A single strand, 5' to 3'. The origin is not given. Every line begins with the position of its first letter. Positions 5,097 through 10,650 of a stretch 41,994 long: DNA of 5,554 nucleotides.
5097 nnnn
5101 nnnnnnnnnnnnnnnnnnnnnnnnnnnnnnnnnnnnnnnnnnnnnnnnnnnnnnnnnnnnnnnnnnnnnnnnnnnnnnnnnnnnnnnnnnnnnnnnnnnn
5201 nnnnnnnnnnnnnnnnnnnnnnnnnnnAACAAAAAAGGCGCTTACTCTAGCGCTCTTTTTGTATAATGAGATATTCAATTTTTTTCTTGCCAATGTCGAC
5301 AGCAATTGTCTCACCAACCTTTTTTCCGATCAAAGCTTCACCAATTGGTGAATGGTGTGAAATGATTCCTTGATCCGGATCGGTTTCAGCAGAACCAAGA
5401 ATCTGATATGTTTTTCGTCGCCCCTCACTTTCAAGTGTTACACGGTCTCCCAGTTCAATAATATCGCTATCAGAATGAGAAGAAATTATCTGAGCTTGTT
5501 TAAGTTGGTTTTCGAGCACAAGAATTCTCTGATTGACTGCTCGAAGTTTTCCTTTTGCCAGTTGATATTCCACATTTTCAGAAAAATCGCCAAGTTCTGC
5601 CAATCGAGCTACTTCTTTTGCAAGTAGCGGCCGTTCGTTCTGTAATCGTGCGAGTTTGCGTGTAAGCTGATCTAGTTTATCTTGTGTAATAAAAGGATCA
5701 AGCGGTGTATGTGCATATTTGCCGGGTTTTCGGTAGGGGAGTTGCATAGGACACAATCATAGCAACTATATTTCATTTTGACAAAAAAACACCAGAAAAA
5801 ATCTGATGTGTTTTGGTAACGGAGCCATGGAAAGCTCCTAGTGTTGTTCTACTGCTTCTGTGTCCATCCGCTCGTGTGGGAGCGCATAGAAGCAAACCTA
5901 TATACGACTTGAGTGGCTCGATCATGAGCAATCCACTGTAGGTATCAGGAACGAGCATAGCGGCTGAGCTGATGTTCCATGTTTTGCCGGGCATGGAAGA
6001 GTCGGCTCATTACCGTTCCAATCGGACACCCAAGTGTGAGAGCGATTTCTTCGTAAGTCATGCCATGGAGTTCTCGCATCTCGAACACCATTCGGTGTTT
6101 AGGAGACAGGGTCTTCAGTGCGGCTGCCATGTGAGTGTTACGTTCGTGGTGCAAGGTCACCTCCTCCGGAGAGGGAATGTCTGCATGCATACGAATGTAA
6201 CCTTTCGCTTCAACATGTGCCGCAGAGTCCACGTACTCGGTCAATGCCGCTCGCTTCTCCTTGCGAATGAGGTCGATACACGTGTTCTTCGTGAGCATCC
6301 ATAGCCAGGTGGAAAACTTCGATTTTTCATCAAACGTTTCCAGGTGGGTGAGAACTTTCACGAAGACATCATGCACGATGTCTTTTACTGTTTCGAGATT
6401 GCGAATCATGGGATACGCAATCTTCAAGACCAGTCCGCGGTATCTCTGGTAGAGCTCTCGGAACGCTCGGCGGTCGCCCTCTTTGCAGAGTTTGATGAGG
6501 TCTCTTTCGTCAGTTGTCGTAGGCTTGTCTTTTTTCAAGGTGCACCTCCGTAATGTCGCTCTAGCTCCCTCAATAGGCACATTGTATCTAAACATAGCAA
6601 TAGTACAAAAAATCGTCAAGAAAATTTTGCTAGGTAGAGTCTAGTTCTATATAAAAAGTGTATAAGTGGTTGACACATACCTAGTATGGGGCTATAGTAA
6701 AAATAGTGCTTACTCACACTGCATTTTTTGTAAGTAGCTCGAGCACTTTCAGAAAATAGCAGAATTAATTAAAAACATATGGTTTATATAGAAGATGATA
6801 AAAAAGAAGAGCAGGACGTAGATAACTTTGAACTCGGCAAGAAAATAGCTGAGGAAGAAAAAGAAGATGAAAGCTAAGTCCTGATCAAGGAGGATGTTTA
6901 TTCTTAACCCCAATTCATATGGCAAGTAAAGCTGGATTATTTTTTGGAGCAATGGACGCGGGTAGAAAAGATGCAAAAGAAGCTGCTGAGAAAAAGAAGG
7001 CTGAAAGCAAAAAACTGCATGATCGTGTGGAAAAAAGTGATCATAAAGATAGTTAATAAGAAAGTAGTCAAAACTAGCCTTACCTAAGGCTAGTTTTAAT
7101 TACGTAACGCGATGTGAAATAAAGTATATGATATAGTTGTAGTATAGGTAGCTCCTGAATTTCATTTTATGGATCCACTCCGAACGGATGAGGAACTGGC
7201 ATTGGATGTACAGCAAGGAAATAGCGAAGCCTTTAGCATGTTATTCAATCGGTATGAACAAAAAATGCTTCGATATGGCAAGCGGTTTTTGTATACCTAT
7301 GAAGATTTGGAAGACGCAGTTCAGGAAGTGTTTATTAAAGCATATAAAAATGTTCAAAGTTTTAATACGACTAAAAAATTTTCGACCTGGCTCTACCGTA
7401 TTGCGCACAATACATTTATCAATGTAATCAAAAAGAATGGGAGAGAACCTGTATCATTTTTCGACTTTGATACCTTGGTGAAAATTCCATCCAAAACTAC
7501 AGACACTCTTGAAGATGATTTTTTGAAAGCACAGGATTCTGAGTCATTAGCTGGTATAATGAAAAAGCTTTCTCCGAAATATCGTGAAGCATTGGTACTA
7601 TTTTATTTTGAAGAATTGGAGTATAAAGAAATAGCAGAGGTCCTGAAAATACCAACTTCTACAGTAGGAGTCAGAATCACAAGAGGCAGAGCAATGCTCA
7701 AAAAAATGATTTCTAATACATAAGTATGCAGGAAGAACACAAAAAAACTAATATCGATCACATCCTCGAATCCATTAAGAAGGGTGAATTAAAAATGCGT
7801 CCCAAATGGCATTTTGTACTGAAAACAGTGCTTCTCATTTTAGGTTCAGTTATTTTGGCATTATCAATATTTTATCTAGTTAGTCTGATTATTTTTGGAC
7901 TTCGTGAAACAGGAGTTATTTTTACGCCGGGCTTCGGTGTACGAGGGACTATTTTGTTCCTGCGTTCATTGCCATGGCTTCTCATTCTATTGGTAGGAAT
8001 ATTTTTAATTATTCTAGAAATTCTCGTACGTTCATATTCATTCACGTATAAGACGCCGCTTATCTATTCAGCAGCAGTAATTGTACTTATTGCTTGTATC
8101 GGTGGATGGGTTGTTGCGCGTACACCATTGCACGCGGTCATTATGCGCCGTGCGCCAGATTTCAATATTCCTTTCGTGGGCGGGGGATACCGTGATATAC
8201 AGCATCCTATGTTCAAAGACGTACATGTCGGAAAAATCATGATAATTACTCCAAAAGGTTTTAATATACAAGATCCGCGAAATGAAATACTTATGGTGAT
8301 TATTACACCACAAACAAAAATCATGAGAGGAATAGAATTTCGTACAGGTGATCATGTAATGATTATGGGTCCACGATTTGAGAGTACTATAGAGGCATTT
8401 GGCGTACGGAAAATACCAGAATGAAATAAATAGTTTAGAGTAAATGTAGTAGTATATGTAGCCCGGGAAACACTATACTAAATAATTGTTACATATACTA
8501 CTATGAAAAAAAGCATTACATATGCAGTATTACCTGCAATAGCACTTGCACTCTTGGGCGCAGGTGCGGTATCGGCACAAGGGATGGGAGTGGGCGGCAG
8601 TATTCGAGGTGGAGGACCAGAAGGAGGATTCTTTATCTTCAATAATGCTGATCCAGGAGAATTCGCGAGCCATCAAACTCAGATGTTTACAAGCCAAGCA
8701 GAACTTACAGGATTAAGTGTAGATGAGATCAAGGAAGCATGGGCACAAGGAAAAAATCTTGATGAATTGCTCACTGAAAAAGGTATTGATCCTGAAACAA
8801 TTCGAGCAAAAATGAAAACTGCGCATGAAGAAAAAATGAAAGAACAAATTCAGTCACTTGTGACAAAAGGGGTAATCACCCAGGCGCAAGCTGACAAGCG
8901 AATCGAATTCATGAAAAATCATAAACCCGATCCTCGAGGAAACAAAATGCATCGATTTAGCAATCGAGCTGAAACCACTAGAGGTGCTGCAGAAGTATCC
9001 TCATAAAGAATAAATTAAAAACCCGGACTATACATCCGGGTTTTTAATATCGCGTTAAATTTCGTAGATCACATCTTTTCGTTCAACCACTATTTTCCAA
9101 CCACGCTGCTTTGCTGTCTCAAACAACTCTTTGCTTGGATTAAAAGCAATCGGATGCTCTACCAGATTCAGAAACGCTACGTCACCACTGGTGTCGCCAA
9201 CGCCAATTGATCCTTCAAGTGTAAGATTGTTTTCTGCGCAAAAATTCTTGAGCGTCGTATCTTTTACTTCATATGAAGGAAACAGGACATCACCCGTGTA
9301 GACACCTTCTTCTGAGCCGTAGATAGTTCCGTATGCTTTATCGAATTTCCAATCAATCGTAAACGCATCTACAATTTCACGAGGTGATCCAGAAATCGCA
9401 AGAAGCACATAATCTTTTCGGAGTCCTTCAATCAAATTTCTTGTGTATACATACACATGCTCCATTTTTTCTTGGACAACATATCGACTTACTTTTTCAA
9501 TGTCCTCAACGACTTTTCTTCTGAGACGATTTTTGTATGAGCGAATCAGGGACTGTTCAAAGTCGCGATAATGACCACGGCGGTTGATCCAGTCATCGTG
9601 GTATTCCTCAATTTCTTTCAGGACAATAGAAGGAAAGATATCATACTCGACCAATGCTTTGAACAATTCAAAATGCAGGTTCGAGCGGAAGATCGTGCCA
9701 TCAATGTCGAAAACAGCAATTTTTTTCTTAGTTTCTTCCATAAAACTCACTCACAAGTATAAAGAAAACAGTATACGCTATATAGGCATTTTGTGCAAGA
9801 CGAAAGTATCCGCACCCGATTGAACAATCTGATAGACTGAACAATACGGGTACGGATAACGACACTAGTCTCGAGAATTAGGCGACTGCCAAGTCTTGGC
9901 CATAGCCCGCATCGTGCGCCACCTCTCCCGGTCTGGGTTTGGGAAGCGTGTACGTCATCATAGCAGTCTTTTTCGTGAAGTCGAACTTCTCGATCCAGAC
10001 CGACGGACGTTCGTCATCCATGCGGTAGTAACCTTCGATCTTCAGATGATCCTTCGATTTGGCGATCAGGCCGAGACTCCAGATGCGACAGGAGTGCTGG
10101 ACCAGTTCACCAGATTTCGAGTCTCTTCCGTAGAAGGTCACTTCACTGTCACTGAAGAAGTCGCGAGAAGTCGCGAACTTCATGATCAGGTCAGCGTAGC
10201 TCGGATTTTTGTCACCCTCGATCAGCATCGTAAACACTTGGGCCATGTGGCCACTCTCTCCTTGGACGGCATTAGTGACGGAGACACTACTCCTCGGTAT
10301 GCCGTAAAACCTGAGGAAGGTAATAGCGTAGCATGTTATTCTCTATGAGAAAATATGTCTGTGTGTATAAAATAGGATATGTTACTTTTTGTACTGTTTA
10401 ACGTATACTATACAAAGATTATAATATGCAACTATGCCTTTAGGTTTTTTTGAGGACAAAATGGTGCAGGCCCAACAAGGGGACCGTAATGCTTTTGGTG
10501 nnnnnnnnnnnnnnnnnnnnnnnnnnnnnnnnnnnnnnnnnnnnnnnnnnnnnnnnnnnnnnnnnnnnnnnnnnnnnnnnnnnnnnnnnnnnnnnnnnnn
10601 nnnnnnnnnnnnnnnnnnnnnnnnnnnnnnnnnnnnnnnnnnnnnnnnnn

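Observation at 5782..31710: Five discrete GC-rich patches, each coding one carrying a canonical Shine-Dalgarno, in an AT-rich and essentially SD-less genome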

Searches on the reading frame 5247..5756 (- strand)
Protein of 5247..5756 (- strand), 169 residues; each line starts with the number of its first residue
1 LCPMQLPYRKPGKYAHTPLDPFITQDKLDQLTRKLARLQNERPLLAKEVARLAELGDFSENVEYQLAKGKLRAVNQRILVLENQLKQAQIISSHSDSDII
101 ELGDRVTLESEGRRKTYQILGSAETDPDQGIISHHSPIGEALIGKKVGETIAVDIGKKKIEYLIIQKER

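Call 90: search_protein_families(library=ncbifam, proteins=[window:5247-5756:-], max_evalue=0.00001)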
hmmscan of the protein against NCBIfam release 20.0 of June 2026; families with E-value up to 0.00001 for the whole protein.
window:5247-5756:- (169 aa): 13 families
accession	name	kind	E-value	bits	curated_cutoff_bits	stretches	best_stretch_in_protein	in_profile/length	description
NF001263.0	PRK00226.1-4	equivalog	4.9e-37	127.3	145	1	23-166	9-156/160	transcription elongation factor GreA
TIGR01462.1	greA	subfamily_domain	3.4e-35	121.3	139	1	23-166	2-149/151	transcription elongation factor GreA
NF001261.0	PRK00226.1-2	equivalog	7.2e-31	107.2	167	1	23-166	6-153/157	transcription elongation factor GreA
NF011309.0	PRK14720.1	equivalog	2.1e-26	92.3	714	1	23-166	752-899/906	transcription elongation factor GreA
NF002506.1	PRK01885.1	equivalog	8.7e-26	90.5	188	1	22-163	4-148/156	transcription elongation factor GreB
NF001264.0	PRK00226.1-5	equivalog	9.9e-24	83.9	180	1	23-166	6-154/158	transcription elongation factor GreA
TIGR01461.1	greB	equivalog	3.4e-23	82.1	171.05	1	21-164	3-149/156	transcription elongation factor GreB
NF001260.0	PRK00226.1-1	equivalog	1.6e-21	76.6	234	1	23-166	8-155/160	transcription elongation factor GreA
NF004969.0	PRK06330.1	equivalog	5.8e-19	68.2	697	1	24-162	570-711/718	transcript cleavage factor/unknown domain fusion protein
NF001262.0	PRK00226.1-3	equivalog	2.2e-18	66.6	161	1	22-154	8-145/165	transcription elongation factor GreA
NF004973.0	PRK06342.1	equivalog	4.1e-17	62.4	159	1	80-163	75-157/160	transcription elongation factor GreA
NF004548.0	PRK05892.1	equivalog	6.2e-12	45.7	126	1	26-153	11-140/158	nucleoside diphosphate kinase regulator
NF004396.0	PRK05753.1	equivalog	1.2e-07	31.6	109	1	66-155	20-112/137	nucleoside diphosphate kinase regulator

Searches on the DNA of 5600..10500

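Call 68: search_rna_families(source=window, start=5600, end=10500, threshold=evalue, max_evalue=1)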
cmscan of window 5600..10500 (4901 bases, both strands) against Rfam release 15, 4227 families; matches with E-value up to 1: 3.
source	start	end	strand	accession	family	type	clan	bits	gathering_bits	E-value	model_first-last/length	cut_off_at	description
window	9009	9105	-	RF01772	rnk_pseudo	Cis-reg; leader;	-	27.8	55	0.11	1-108/108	no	Pseudomonas rnk leader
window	8975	9049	+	RF00506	Thr_leader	Cis-reg; leader;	-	26.9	55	0.056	1-118/118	no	Threonine operon leader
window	7439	7543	+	RF02126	GHRLOS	Gene; lncRNA;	-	19.2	48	0.17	1-70/70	no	Ghrelin opposite strand RNA conserved region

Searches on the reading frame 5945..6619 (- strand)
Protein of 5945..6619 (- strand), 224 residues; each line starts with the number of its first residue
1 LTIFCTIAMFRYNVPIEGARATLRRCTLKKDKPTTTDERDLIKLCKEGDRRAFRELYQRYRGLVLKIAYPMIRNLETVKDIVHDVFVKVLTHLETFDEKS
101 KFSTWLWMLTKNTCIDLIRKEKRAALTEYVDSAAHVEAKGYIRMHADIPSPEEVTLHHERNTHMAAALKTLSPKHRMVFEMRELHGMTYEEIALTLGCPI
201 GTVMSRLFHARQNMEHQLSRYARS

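Call 9: search_protein_families(library=pfam, proteins=[window:5945-6619:-], max_evalue=0.01)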
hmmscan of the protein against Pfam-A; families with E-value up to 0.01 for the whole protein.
window:5945-6619:- (224 aa): 4 families
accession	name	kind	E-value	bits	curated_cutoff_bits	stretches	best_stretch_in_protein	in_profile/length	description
PF04542.20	Sigma70_r2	-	1.4e-18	66.9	24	1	56-123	1-70/71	Sigma-70 region 2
PF08281.18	Sigma70_r4_2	-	8.9e-16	57.7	25.7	1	166-214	6-54/54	Sigma-70, region 4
PF04545.22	Sigma70_r4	-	2.2e-12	46.7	24.1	1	167-214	1-48/50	Sigma-70, region 4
PF07638.17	Sigma70_ECF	-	2.2e-08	34.7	21.1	1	40-219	6-184/185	ECF sigma factor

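Call 20: search_protein_families(library=ncbifam, proteins=[window:5945-6538:-], max_evalue=0.01)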
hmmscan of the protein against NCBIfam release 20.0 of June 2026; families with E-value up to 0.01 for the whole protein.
window:5945-6538:- (197 aa): 108 families (the best 25 are shown)
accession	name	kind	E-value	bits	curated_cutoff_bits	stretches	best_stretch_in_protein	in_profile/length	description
NF009171.0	PRK12518.1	equivalog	8.4e-36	123.6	208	1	3-191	6-184/191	RNA polymerase sigma factor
TIGR02937.1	sigma70-ECF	superfamily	8.6e-34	116.5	42.9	1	25-191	2-165/165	sigma-70 family RNA polymerase sigma factor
NF007223.0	PRK09641.1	equivalog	1.5e-33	116.3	209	1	13-192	7-185/187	RNA polymerase sigma factor SigW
NF009166.1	PRK12513.1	equivalog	4.9e-33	114.5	206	1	5-194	4-189/193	RNA polymerase sigma factor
NF008888.0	PRK11922.1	equivalog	5e-33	114.7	204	1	2-193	8-198/231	RNA polymerase sigma factor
TIGR02939.1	RpoE_Sigma70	equivalog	3.9e-31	108.5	236.15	1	11-191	7-186/190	RNA polymerase sigma factor RpoE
NF007216.0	PRK09638.1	equivalog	5.5e-31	107.7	194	1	8-192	2-175/180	RNA polymerase sigma factor SigY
TIGR02985.1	Sig70_bacteroi1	subfamily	4.7e-30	104.9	126.4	1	25-191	2-162/162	RNA polymerase sigma-70 factor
TIGR02948.1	SigW_bacill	equivalog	4.4e-29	101.9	243.1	1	12-192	6-185/187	RNA polymerase sigma factor SigW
NF009168.0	PRK12515.1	subfamily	8.2e-27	93.9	236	1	7-192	6-180/189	RNA polymerase sigma factor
NF009172.0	PRK12519.1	subfamily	1.3e-25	90.1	222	1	8-183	13-181/194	RNA polymerase sigma factor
TIGR02950.1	SigM_subfam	subfamily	2.6e-25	89.1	147.95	1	27-190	3-157/159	RNA polymerase sigma factor, SigM family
NF058625.1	sigma_PG0214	equivalog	6e-25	87.9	130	1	24-193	4-163/170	GFO_1088 family ECF-type sigma factor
NF009195.0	PRK12543.1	subfamily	1.5e-23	83.3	197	1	9-190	5-177/192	RNA polymerase sigma factor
NF007225.0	PRK09643.1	equivalog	1.6e-23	83.5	190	1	8-194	11-185/204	RNA polymerase sigma factor SigM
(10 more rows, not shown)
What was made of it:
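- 5789..6619 (-): Cassette A. Promoter-like site 6619..6591 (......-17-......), SD GGAGG 6549..6545 and TTG start at 6538. The CDS 6538..5945 encodes a 197-aa ECF-type sigma factor. A 3' hairpin lies at 5838..5821 and a terminator at 5809..5789. Pfam Sigma70_r2, Sigma70_r4_2 and Sigma70_ECF, and NCBIfam sigma70-ECF at 8.6e-34 (calls 9, 20).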

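Call 21: search_protein_families(library=phrogs, proteins=[window:5945-6538:-], max_evalue=0.01)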
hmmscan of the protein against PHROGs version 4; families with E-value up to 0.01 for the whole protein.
window:5945-6538:- (197 aa): 5 families
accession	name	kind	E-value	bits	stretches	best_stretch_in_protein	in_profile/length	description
phrog_1740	-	transcription regulation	4e-35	122.3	1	15-193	47-218/567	RNA polymerase sigma factor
phrog_351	-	transcription regulation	3.3e-12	46.8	1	2-193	481-728/928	RNA polymerase sigma factor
phrog_1190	-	transcription regulation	3.5e-08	34.4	1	110-192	81-160/167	RNA polymerase sigma factor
phrog_36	-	transcription regulation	0.00079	20.1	1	139-171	135-167/220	transcriptional regulator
phrog_11138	-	unknown function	0.00091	20.5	1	102-191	47-139/142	-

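Call 39: find_related_loci(query=window:5945-6538:-, collection=metagenome_contigs, flank=6000)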
Query window:5945-6538:- (197 aa) in metagenome_contigs; peptide patterns used: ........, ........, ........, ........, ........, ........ (x = any residue, [..] = any of these).
294 stretches matched a pattern; 196 encode a relative of the query (tblastn E <= 1e-3); the best 80 are kept; 80 distinct loci.
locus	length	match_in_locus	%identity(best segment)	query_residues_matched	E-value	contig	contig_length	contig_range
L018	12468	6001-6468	27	18-176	6e-17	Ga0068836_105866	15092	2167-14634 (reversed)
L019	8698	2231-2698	27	18-176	2e-16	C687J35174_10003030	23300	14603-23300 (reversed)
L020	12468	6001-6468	27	18-176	2e-16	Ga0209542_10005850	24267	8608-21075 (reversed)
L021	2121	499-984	29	13-183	3e-16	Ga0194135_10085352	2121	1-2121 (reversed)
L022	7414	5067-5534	27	18-176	4e-16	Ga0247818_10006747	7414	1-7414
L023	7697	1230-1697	27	18-176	4e-16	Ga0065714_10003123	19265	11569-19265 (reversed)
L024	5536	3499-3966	27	18-176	5e-16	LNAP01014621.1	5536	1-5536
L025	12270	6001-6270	38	7-96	8e-16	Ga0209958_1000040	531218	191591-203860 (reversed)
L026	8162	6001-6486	29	13-183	1e-15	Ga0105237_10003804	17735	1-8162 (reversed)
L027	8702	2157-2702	27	10-193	7e-15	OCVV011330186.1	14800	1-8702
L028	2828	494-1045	27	3-188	1e-14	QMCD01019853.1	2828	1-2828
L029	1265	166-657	24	22-194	2e-14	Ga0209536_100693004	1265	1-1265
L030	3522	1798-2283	28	25-191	6e-14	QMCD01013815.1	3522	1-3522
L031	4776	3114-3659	26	10-193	5e-14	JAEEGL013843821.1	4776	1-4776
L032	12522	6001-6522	26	14-195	4e-13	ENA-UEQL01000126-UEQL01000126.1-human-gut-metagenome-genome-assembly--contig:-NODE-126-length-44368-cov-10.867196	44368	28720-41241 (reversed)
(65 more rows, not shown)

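Call 65: search_protein_families(library=padloc, proteins=[window:5945-6538:-], max_evalue=0.01)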
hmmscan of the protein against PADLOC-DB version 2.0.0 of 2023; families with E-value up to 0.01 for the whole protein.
window:5945-6538:- (197 aa): 0 families

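Call 84: find_related_loci(query=window:5945-6538:-, collection=viral_contigs, flank=4000)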
Query window:5945-6538:- (197 aa) in viral_contigs; peptide patterns used: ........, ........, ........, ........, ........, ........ (x = any residue, [..] = any of these).
3 stretches matched a pattern; 1 encode a relative of the query (tblastn E <= 1e-3); 1 distinct loci.
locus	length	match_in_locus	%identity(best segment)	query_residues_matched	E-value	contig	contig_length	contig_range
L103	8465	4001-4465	28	25-191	1e-10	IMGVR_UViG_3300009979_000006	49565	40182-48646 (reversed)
